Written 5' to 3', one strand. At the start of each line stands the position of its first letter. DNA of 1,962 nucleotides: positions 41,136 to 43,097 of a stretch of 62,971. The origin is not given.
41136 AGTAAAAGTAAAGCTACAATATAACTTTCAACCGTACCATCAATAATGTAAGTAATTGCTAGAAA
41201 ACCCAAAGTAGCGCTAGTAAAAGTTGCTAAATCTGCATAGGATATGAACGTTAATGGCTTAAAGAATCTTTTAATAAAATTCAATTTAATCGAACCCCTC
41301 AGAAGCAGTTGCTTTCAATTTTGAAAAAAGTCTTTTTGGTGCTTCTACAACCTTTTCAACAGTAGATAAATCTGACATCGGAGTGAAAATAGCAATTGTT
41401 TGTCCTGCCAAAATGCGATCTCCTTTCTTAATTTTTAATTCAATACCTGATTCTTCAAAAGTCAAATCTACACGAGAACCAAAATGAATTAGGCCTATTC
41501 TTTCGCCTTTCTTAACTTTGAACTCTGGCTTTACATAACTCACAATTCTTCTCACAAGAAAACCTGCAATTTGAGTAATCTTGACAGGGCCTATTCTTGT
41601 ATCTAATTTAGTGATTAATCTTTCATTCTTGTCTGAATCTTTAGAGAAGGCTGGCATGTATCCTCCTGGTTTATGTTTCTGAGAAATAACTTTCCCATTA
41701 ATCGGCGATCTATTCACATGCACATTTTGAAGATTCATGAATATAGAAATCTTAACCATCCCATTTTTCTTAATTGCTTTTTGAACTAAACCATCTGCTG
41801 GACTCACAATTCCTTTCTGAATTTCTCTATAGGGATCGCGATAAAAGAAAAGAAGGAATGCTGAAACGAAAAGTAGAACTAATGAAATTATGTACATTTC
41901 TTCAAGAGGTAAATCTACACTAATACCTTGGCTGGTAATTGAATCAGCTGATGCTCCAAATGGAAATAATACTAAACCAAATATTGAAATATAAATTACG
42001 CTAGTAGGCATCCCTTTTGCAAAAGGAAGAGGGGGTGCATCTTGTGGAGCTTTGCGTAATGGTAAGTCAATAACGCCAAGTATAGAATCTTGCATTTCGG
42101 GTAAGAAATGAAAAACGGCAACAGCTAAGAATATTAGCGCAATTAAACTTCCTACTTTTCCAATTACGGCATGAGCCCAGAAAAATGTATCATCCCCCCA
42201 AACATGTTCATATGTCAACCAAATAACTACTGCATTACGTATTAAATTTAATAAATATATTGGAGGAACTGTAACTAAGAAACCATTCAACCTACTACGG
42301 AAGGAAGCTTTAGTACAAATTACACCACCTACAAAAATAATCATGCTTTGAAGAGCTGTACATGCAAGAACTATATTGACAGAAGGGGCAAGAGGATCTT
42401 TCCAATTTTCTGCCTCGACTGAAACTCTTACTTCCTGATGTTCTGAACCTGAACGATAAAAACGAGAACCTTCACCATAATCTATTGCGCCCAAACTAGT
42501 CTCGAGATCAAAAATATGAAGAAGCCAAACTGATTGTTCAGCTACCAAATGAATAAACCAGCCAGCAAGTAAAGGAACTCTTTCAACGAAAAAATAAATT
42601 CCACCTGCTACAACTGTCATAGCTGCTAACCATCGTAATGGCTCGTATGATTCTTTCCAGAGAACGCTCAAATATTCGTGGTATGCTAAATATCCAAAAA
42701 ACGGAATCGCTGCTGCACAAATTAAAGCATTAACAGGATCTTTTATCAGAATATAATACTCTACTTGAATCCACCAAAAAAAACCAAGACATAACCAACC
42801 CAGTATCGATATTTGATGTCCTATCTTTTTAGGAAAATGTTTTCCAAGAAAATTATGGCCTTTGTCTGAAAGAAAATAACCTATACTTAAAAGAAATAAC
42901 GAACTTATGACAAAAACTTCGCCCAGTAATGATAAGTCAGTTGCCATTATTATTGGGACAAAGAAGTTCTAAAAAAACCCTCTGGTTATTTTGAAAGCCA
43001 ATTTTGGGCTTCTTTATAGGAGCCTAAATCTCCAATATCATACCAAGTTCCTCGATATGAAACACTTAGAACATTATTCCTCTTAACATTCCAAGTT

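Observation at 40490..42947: Archaeosortase A fused in-frame to archaetidylserine decarboxylase, with a PssA-like synthase 1 nt downstream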

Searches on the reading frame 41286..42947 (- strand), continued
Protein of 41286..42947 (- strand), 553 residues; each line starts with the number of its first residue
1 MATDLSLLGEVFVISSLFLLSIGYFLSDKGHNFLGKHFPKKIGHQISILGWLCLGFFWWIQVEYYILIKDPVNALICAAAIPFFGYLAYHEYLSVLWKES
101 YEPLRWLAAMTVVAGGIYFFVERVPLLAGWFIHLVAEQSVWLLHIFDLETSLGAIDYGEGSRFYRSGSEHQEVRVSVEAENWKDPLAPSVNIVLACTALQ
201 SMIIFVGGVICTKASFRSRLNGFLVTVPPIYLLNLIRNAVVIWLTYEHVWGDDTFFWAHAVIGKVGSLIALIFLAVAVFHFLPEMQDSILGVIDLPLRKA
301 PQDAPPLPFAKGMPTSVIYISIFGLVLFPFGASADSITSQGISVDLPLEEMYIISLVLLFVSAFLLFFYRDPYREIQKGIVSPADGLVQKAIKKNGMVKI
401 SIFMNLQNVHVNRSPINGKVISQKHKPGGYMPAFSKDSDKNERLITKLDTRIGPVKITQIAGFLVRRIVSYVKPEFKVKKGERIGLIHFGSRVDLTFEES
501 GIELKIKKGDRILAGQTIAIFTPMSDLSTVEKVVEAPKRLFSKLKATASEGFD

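Call 55: find_encoding_contigs(protein=P0368, flank=4000, max_places=3)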
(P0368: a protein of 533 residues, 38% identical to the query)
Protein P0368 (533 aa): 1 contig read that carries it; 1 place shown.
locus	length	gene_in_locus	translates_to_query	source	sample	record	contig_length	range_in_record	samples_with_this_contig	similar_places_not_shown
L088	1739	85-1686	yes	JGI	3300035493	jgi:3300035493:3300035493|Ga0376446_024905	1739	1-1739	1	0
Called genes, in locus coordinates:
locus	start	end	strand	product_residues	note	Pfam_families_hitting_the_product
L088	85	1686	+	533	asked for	PF09721:Exosortase_EpsH, PF02666:PS_Dcarbxylase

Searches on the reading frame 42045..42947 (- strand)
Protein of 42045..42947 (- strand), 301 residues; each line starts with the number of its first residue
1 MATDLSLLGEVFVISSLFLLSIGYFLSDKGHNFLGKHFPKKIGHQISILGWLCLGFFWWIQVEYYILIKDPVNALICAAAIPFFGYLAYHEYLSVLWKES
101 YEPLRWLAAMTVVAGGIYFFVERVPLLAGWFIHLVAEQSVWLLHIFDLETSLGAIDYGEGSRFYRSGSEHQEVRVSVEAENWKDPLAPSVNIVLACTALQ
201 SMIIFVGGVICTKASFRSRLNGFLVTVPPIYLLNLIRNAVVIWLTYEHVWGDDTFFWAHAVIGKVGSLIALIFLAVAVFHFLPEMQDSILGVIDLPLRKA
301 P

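Call 16: find_homologous_proteins(query=window:42045-42947:-, max_evalue=0.001)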
Query seq(301 aa) (301 aa): 88 proteins with E <= 0.001 among 2347 candidates.
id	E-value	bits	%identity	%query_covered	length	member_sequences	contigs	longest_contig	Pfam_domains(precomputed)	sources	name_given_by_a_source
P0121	7.7e-169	579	82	100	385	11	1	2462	PF09721.16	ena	-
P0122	3.4e-148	511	74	100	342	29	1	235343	PF09721.16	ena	-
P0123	5.4e-147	507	73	100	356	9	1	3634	PF09721.16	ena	-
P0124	9.6e-147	507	71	100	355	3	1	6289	PF09721.16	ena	-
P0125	1.1e-146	506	72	100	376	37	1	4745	PF09721.16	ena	-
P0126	2.0e-146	506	72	100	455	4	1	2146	PF09721.16,PF02666.21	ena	-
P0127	5.5e-146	504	71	100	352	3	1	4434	PF09721.16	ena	-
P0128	4.8e-127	442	73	85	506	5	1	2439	PF09721.16,PF02666.21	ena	-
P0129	9.9e-126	437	66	97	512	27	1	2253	PF09721.16,PF02666.21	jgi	jgi:phosphatidylserine decarboxylase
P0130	1.7e-124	433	67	97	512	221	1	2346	PF09721.16,PF02666.21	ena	-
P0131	2.5e-121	423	66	97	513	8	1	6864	PF09721.16,PF02666.21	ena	-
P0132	3.5e-119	416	65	97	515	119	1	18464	PF09721.16,PF02666.21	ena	-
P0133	3.9e-118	413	60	99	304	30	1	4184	PF09721.16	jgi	-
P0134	1.3e-114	401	94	64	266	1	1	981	PF09721.16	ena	-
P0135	6.3e-111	389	78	73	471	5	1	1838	PF09721.16,PF02666.21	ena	-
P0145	5.6e-78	281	52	58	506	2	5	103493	-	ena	-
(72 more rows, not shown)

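Call 17: find_encoding_contigs(protein=P0122, flank=6000, max_places=3)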
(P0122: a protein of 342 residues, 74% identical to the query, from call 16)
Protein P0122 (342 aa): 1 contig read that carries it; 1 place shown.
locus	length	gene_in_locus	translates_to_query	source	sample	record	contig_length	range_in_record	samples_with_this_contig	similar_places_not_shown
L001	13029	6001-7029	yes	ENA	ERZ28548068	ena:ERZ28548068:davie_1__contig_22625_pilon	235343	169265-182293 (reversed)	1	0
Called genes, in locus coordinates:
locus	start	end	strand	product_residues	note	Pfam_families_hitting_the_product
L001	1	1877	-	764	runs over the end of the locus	PF18072:FGAR-AT_linker, PF00586:AIRS, PF02769:AIRS_C, PF00586:AIRS, PF02769:AIRS_C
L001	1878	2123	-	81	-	PF02700:PurS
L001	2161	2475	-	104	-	PF04608:PgpA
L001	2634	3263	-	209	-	PF01066:CDP-OH_P_transf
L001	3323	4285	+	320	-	PF01259:SAICAR_synt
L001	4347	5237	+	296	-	PF23435:DUF7121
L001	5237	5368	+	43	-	PF00483:NTP_transferase, PF12804:NTP_transf_3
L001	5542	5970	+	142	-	PF00483:NTP_transferase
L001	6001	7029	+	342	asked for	PF09721:Exosortase_EpsH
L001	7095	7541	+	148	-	PF02666:PS_Dcarbxylase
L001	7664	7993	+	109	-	PF01066:CDP-OH_P_transf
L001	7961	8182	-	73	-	-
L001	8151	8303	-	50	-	-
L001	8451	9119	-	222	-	-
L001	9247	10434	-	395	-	PF11614:FixG_C (weak)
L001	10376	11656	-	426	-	PF20773:InhA-like_MAM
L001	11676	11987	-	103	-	-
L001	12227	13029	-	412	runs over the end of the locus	PF20773:InhA-like_MAM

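Call 18: find_encoding_contigs(protein=P0133, flank=6000, max_places=3)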
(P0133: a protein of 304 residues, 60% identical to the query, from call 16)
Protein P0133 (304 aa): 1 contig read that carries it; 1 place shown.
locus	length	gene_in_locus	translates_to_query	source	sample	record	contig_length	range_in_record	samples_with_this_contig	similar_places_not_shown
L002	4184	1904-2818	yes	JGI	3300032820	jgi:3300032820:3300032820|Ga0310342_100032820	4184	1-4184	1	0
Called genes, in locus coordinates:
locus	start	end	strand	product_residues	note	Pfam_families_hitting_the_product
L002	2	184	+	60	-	?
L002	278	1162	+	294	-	PF23435:DUF7121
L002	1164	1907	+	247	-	PF00483:NTP_transferase, PF12804:NTP_transf_3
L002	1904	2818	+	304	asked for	PF09721:Exosortase_EpsH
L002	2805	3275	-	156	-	PF00186:DHFR_1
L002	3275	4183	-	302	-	?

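Call 26: find_related_loci(query=A2, collection=genome_contigs, flank=6000)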
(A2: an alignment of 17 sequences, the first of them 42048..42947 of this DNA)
Query A2 (300 aa) in genome_contigs; peptide patterns used: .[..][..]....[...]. (x = any residue, [..] = any of these).
315 stretches matched a pattern; 289 encode a relative of the query (tblastn E <= 1e-3); the best 80 are kept; 80 distinct loci.
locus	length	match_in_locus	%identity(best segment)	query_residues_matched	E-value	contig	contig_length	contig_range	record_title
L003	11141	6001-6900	96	1-300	0e+0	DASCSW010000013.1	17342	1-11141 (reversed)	MAG TPA_asm: Candidatus Poseidoniia archaeon isolate Ts_MAG_4 NODE_13_length_17342_cov_3.090356, whole genome shotgun se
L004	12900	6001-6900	90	1-300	0e+0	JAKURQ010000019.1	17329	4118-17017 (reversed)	MAG: Candidatus Poseidoniia archaeon isolate ALOHA_A2.5_59 A2.5-MGIII-7_19, whole genome shotgun sequence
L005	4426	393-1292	88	1-300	0e+0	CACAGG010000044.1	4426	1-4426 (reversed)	uncultured marine group III euryarchaeote isolate AG-343-J07 genome assembly, contig: AG-343-J07_NODE_45, whole genome s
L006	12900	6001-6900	88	1-300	0e+0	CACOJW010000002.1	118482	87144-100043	MAG: uncultured marine group III euryarchaeote isolate AH-321-L02 genome assembly, contig: AH-321-L02_NODE_2, whole geno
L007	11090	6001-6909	89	1-300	0e+0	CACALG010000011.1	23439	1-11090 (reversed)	uncultured marine group III euryarchaeote isolate AG-343-N02 genome assembly, contig: AG-343-N02_NODE_11, whole genome s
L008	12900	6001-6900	89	1-300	0e+0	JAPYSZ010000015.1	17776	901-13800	MAG: Candidatus Poseidoniia archaeon isolate PW5.metabat2.36_sub PW5_3364_length_17776_cov_33.072682, whole genome shotg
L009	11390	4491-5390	84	1-300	2e-174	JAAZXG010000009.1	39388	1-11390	MAG: Methanobacteriota archaeon isolate bin11p NODE_9_length_39388_cov_18.530064, whole genome shotgun sequence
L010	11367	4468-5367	83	1-300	5e-172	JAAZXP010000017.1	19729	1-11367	MAG: Methanobacteriota archaeon isolate bin133s NODE_17_length_19729_cov_7.237572, whole genome shotgun sequence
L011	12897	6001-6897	82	1-299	1e-169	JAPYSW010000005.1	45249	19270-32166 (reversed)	MAG: Candidatus Poseidoniia archaeon isolate PW5.metabat2.146 PW5_900_length_45249_cov_28.611740, whole genome shotgun s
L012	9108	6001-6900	82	1-300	6e-169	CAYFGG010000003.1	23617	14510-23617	MAG TPA_asm: uncultured archaeon isolate ERP001736_co1_10 genome assembly, contig: NODE_893_length_23617_cov_39.153128,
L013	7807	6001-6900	80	1-300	5e-167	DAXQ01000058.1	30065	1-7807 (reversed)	MAG TPA_asm: Euryarchaeota archaeon UBA136 UBA136_contig_13520, whole genome shotgun sequence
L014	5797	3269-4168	80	1-300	2e-168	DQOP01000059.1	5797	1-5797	MAG TPA_asm: Candidatus Poseidoniales archaeon isolate SZUA-1158 k95_203002, whole genome shotgun sequence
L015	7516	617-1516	81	1-300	7e-167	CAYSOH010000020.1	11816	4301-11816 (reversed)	MAG TPA_asm: uncultured archaeon isolate SRP092796_co3_443 genome assembly, contig: NODE_11401_length_11816_cov_19.52708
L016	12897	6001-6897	80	1-300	1e-164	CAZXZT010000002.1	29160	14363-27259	MAG TPA_asm: uncultured archaeon isolate SRP077602_co9_143 genome assembly, contig: NODE_1626_length_29160_cov_5.529462,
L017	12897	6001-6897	76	1-299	6e-160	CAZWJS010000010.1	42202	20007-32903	MAG TPA_asm: uncultured archaeon isolate SRP077602_co4_180 genome assembly, contig: NODE_1340_length_42202_cov_12.001305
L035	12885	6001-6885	60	4-299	6e-121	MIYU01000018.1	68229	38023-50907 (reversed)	MAG: Marine Group III euryarchaeote CG-Bathy1 CG-Bathy1-C5, whole genome shotgun sequence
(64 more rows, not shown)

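Call 30: search_protein_families(library=pfam, proteins=[P0145], max_evalue=0.001)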
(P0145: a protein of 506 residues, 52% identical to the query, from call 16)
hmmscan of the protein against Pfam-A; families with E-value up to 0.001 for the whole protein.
P0145 (506 aa): 1 family
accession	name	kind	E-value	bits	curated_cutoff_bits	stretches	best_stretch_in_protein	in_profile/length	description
PF03419.18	Peptidase_U4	-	0.00023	21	28.4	1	262-375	25-127/284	Sporulation factor SpoIIGA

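Call 64: search_solved_structures(query=A2, max_evalue=10)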
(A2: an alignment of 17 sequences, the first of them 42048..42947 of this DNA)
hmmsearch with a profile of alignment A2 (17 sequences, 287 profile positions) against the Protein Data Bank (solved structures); distinct sequences matched with E-value up to 10: 0.
